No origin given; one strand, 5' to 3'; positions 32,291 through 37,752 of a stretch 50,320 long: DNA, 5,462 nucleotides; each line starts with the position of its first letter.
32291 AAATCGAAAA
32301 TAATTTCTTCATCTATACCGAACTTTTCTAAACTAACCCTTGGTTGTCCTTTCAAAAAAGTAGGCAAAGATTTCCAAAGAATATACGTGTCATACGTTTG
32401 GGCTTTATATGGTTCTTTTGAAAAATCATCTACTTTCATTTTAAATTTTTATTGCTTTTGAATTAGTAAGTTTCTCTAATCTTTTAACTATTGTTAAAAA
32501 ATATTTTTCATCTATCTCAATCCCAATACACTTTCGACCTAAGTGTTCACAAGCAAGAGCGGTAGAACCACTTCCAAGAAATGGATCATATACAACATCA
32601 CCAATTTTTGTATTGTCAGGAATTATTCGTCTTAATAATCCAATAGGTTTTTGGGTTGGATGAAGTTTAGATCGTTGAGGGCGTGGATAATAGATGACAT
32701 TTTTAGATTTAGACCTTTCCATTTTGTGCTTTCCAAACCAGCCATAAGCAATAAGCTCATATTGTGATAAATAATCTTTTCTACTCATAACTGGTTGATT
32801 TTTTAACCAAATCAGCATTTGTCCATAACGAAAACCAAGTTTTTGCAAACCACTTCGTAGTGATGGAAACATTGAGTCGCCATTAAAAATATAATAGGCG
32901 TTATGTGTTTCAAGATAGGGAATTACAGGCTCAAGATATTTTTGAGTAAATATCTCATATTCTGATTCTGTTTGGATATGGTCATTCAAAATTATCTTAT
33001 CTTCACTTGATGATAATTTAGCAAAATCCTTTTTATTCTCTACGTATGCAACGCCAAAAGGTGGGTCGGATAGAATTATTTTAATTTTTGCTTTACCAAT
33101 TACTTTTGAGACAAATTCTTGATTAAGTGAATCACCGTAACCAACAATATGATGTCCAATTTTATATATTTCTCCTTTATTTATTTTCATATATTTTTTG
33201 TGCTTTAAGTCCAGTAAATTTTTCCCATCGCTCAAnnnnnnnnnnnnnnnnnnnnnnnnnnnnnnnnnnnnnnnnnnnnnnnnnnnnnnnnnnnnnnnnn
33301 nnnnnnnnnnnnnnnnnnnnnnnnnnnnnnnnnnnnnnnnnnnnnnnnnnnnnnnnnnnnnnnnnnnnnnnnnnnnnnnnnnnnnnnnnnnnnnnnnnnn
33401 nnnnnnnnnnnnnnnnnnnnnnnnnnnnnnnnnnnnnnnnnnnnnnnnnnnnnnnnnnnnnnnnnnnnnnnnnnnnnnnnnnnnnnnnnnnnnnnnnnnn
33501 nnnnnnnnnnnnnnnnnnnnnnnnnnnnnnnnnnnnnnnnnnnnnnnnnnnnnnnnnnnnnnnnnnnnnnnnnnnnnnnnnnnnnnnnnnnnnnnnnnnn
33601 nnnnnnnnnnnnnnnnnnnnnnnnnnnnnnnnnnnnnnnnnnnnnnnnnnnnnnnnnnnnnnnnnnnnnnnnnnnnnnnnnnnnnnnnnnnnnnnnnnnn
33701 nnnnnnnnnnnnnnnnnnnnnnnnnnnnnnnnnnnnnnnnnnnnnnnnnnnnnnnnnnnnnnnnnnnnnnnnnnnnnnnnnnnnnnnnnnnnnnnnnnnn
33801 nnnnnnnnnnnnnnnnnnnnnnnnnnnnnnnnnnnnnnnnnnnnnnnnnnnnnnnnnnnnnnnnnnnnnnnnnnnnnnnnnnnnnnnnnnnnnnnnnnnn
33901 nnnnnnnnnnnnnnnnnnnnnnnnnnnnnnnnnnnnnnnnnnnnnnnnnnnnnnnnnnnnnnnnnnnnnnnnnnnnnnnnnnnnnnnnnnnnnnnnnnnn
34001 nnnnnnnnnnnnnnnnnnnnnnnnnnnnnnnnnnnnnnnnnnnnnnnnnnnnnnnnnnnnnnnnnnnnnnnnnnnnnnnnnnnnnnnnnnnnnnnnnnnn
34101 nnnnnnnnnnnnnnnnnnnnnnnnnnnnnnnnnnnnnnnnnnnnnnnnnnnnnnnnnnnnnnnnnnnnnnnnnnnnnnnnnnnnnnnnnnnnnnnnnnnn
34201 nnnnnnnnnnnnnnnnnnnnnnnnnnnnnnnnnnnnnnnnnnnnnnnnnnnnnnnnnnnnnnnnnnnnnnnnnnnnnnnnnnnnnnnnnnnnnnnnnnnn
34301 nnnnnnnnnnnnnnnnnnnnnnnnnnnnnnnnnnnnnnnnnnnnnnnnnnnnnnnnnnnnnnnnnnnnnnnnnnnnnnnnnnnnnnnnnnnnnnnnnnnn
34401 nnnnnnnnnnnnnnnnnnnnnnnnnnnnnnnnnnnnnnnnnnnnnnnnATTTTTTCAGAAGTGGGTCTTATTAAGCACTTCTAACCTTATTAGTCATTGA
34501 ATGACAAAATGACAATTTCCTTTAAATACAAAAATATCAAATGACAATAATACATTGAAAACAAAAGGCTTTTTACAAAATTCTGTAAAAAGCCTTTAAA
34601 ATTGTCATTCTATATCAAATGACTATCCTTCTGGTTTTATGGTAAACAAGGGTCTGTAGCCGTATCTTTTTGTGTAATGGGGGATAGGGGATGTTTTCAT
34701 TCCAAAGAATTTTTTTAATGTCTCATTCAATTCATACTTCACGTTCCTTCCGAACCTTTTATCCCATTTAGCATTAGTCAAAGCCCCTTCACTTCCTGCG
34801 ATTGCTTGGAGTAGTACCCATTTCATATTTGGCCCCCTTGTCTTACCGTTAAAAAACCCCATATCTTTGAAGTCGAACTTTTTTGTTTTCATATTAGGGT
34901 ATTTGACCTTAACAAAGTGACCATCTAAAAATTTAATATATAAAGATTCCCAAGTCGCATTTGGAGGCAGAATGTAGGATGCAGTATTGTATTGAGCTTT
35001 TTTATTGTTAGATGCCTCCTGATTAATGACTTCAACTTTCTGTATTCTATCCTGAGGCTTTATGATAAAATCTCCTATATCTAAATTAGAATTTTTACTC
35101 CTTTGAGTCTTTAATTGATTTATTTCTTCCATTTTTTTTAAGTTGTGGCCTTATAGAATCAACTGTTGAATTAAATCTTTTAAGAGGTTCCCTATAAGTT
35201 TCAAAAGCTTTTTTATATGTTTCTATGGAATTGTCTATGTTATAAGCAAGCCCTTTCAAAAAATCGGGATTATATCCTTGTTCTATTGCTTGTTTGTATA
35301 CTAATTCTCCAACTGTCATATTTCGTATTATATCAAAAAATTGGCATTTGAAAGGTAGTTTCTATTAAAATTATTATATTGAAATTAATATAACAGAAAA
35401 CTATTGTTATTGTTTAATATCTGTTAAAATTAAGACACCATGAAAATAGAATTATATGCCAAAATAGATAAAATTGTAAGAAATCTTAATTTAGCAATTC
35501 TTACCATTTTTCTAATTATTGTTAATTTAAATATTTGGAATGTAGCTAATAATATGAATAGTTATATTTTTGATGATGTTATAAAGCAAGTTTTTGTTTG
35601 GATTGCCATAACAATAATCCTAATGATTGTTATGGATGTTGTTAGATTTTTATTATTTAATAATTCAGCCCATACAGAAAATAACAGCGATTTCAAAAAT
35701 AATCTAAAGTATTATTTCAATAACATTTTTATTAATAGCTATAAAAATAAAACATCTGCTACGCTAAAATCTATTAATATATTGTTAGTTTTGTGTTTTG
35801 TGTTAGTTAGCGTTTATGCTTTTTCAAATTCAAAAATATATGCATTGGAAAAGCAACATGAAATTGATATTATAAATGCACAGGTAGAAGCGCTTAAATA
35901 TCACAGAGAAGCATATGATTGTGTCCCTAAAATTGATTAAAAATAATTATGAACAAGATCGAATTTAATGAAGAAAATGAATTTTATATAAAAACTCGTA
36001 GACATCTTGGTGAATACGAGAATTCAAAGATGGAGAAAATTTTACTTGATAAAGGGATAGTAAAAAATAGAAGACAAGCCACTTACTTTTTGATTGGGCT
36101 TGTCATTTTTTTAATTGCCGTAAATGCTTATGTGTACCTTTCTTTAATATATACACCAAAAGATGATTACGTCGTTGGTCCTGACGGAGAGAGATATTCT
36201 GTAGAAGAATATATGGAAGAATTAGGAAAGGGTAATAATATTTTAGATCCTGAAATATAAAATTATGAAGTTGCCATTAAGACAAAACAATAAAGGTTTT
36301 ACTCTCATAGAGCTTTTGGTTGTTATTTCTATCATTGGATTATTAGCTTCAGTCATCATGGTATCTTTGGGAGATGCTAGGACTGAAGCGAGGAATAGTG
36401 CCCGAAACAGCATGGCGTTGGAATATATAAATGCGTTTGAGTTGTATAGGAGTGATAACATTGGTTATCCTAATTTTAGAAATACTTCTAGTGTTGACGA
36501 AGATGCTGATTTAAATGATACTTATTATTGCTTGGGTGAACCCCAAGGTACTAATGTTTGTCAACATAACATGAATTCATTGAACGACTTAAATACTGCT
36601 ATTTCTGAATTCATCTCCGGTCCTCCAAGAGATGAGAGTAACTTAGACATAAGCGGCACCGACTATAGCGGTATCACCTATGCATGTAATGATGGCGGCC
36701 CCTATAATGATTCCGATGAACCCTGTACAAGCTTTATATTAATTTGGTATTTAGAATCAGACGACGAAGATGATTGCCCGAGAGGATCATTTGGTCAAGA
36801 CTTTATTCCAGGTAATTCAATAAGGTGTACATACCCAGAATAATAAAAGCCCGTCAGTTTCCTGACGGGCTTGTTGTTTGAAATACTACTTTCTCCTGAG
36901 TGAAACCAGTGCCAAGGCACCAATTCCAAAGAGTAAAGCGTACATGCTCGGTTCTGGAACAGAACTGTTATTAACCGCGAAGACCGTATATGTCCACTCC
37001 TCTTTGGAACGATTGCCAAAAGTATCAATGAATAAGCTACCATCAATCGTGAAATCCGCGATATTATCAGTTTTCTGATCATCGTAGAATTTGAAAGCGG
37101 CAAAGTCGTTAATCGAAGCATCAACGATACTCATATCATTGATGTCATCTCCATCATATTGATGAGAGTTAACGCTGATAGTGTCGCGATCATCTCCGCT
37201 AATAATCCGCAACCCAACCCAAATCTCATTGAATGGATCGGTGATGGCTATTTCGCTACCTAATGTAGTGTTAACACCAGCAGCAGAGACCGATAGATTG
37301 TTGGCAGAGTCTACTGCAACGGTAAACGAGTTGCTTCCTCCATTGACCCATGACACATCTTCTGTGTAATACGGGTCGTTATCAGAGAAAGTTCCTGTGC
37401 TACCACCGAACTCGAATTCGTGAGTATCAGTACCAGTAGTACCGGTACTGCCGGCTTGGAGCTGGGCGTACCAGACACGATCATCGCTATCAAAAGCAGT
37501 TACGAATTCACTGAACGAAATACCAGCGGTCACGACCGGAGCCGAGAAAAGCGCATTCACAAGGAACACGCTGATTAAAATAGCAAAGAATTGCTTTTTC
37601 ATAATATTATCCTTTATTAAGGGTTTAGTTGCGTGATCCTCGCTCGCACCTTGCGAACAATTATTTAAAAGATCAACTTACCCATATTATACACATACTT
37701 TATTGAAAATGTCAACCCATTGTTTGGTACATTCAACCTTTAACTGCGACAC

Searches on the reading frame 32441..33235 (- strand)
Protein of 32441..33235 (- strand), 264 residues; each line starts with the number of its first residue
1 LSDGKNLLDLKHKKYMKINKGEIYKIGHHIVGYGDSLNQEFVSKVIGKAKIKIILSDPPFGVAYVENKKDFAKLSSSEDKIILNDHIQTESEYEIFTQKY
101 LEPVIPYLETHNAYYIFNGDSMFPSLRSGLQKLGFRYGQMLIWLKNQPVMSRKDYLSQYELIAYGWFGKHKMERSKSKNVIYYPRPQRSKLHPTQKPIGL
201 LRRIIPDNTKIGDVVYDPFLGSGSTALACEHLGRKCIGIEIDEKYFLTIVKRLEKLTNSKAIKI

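Call 98: search_protein_families(library=pfam, proteins=[window:32441-33235:-], max_evalue=0.001)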
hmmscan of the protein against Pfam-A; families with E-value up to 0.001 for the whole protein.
window:32441-33235:- (264 aa): 1 family
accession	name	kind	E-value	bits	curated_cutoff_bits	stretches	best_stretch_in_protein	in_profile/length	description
PF01555.25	N6_N4_Mtase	-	7.5e-31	108.2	26.7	1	51-249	1-219/221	DNA methylase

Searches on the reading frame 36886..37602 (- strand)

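Call 98: search_protein_families(library=pfam, proteins=[window:36886-37602:-], max_evalue=0.001)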
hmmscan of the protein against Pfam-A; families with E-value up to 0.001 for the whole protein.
window:36886-37602:- (238 aa): 1 family
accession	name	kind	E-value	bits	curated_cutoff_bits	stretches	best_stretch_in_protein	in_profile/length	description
PF07589.16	PEP-CTERM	-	7.7e-06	26.2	20.7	1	214-238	1-24/24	PEP-CTERM motif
